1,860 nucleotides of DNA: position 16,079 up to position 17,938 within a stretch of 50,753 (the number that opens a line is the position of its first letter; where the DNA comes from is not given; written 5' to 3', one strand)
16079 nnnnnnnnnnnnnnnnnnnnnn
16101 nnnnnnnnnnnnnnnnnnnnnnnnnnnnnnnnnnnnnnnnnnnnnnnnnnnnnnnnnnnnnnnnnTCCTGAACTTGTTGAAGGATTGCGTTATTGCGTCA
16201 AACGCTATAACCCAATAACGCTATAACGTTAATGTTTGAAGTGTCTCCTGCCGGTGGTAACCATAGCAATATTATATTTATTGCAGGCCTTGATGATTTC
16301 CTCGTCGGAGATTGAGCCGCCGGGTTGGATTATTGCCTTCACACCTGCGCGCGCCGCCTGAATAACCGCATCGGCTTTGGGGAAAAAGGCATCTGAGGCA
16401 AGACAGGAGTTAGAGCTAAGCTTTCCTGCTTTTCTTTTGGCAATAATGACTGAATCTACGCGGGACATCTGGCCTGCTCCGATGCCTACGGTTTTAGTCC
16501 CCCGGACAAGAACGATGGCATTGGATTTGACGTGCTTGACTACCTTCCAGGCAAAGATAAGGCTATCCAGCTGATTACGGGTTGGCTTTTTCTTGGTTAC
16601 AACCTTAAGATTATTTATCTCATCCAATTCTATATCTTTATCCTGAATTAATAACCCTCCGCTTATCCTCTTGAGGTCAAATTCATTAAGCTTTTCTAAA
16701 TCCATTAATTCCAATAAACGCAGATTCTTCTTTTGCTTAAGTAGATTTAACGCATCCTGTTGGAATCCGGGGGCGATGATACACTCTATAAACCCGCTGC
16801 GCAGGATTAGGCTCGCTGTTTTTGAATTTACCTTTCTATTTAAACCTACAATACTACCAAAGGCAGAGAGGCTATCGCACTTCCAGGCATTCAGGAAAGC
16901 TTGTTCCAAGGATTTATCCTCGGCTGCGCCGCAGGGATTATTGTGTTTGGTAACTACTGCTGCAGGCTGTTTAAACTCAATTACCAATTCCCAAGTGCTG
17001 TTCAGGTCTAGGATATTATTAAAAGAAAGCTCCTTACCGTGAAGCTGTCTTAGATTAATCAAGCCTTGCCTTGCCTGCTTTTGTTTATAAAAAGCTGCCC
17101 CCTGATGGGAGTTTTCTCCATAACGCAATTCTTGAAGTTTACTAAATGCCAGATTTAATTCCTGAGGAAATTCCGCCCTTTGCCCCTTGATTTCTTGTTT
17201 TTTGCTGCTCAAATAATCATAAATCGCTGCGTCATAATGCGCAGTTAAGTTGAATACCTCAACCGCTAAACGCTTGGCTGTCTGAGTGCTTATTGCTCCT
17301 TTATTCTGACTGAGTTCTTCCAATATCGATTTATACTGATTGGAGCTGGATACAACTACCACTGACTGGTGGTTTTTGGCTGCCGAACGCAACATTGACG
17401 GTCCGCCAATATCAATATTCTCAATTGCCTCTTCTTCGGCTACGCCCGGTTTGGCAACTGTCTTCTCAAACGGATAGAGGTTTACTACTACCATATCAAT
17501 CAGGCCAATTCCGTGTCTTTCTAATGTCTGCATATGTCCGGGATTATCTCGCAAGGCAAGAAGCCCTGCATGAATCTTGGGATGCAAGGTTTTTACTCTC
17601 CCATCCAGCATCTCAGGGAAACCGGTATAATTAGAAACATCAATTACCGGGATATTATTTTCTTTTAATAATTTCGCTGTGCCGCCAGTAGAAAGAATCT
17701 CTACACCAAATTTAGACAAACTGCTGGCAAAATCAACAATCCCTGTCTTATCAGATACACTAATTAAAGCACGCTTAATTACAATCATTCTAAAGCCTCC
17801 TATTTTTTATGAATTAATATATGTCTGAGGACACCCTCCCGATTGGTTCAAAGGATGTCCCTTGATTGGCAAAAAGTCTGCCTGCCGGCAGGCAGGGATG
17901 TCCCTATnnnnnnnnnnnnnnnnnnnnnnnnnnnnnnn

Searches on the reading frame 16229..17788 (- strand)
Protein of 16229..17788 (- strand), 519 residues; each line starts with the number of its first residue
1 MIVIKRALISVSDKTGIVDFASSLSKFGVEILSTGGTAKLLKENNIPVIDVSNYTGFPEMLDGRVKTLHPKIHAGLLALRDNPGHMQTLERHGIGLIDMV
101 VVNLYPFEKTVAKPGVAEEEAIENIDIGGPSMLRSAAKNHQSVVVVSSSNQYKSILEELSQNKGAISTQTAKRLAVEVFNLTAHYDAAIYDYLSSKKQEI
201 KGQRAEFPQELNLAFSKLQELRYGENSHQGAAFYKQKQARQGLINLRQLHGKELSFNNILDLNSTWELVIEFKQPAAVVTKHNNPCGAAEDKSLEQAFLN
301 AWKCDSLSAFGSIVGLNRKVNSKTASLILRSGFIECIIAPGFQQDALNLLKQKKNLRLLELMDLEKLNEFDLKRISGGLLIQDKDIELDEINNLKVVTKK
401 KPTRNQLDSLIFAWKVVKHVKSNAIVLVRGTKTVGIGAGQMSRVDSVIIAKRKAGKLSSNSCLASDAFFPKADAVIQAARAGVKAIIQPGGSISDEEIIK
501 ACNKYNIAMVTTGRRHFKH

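Call 40: search_protein_families(library=ncbifam, proteins=[window:16229-17788:-], max_evalue=1e-10)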
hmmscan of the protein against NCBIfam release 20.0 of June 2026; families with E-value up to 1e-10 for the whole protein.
window:16229-17788:- (519 aa): 3 families
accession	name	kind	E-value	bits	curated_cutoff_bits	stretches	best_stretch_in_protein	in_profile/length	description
NF002049.0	PRK00881.1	equivalog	1.4e-220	733.5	402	1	3-519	4-510/510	bifunctional phosphoribosylaminoimidazolecarboxamide formyltransferase/IMP cyclohydrolase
TIGR00355.1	purH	equivalog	2.5e-203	676.6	528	1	5-519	1-511/511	bifunctional phosphoribosylaminoimidazolecarboxamide formyltransferase/IMP cyclohydrolase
NF005492.0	PRK07106.1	equivalog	1.6e-46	159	415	2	220-455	5-261/390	phosphoribosylaminoimidazolecarboxamide formyltransferase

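Call 74: find_homologous_proteins(query=window:16229-17788:-, max_evalue=1e-100)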
Query window:16229-17788:- (519 aa): 7998 proteins with E <= 1e-100 among 8000 candidates; the best 120 are listed.
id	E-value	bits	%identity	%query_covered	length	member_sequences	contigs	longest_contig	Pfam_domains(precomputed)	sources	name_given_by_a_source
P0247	0.0e+0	1135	100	100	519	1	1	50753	PF02142.28,PF01808.25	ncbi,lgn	-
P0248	2.2e-293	992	87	100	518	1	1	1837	PF02142.28,PF01808.25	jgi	jgi:phosphoribosylaminoimidazolecarboxamide formyltransferase/IMP cyclohydrolase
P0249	3.1e-289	978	86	100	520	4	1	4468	PF02142.28,PF01808.25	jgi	-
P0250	6.3e-289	977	85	100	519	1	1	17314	PF02142.28,PF01808.25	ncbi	-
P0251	8.7e-288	973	85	100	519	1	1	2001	PF02142.28,PF01808.25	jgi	-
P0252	1.4e-286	969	85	100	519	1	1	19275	PF02142.28,PF01808.25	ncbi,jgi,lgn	ncbi:MAG: bifunctional phosphoribosylaminoimidazolecarboxamide formyltransferase/IMP cyclohydrolase 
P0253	5.5e-282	954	81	100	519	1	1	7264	PF02142.28,PF01808.25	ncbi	-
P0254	9.7e-281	950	82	100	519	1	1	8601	PF02142.28,PF01808.25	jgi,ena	-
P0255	6.1e-276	934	82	100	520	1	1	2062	PF02142.28,PF01808.25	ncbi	ncbi:bifunctional phosphoribosylaminoimidazolecarboxamide formyltransferase/IMP cyclohydrolase [Cand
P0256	8.2e-274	927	79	100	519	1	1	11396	PF02142.28,PF01808.25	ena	-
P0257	1.1e-272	923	79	100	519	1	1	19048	PF02142.28,PF01808.25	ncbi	ncbi:MAG: bifunctional phosphoribosylaminoimidazolecarboxamide formyltransferase/IMP cyclohydrolase 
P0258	1.5e-271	920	80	100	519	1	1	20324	PF02142.28,PF01808.25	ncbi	ncbi:MAG: bifunctional phosphoribosylaminoimidazolecarboxamide formyltransferase/IMP cyclohydrolase 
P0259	3.2e-271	918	80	100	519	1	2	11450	PF02142.28,PF01808.25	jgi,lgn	jgi:phosphoribosylaminoimidazolecarboxamide formyltransferase/IMP cyclohydrolase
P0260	1.4e-270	916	79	100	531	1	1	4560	PF02142.28,PF01808.25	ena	-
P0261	1.8e-270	916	79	100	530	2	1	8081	PF02142.28,PF01808.25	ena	-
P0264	5.7e-265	898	79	100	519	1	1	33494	PF02142.28,PF01808.25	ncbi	ncbi:bifunctional phosphoribosylaminoimidazolecarboxamide formyltransferase/IMP cyclohydrolase [Cand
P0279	3.5e-242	823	71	100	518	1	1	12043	PF02142.28,PF01808.25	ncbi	ncbi:MAG: bifunctional phosphoribosylaminoimidazolecarboxamide formyltransferase/IMP cyclohydrolase 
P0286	1.7e-240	817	70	100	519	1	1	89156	PF02142.28,PF01808.25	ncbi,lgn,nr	ncbi:MAG: bifunctional phosphoribosylaminoimidazolecarboxamide formyltransferase/IMP cyclohydrolase 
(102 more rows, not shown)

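Call 75: list_cluster_members(proteins=[P0252, P0255, P0257, P0258, P0264, P0279, P0286])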
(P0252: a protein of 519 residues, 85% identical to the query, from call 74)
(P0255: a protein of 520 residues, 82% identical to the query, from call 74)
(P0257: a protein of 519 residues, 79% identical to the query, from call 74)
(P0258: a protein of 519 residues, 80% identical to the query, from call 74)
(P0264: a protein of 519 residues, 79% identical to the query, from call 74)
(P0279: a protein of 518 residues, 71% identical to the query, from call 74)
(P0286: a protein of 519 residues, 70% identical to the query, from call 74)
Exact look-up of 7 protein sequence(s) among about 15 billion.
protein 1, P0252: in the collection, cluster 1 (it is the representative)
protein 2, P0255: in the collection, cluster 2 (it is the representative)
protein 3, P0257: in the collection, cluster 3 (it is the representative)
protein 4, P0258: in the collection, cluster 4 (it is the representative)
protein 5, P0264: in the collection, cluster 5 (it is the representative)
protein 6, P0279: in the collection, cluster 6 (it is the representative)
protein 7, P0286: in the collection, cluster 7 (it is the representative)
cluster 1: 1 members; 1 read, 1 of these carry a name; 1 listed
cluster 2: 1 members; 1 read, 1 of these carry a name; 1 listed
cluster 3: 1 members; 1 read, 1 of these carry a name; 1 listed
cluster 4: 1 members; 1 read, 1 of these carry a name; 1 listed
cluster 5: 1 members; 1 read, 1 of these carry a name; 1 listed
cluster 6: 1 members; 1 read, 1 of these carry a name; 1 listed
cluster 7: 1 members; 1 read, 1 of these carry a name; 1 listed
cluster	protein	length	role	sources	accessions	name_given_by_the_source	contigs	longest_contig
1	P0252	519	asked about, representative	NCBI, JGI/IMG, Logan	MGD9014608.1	MAG: bifunctional phosphoribosylaminoimidazolecarboxamide formyltransferase/IMP ... | phosphoribosylaminoimidazolecarboxamide formyltransferase/IMP cyclohydrolase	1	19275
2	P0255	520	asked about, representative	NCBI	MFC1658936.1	bifunctional phosphoribosylaminoimidazolecarboxamide formyltransferase/IMP cyclohydrolase ...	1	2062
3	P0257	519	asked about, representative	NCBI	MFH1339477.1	MAG: bifunctional phosphoribosylaminoimidazolecarboxamide formyltransferase/IMP ...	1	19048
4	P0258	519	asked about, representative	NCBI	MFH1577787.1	MAG: bifunctional phosphoribosylaminoimidazolecarboxamide formyltransferase/IMP ...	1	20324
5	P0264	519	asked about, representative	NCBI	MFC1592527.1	bifunctional phosphoribosylaminoimidazolecarboxamide formyltransferase/IMP cyclohydrolase ...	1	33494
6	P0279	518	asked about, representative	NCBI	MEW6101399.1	MAG: bifunctional phosphoribosylaminoimidazolecarboxamide formyltransferase/IMP ...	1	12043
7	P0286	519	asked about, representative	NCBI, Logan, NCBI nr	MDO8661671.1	MAG: bifunctional phosphoribosylaminoimidazolecarboxamide formyltransferase/IMP ... | bifunctional phosphoribosylaminoimidazolecarboxamide formyltransferase/IMP cyclohydrolase ...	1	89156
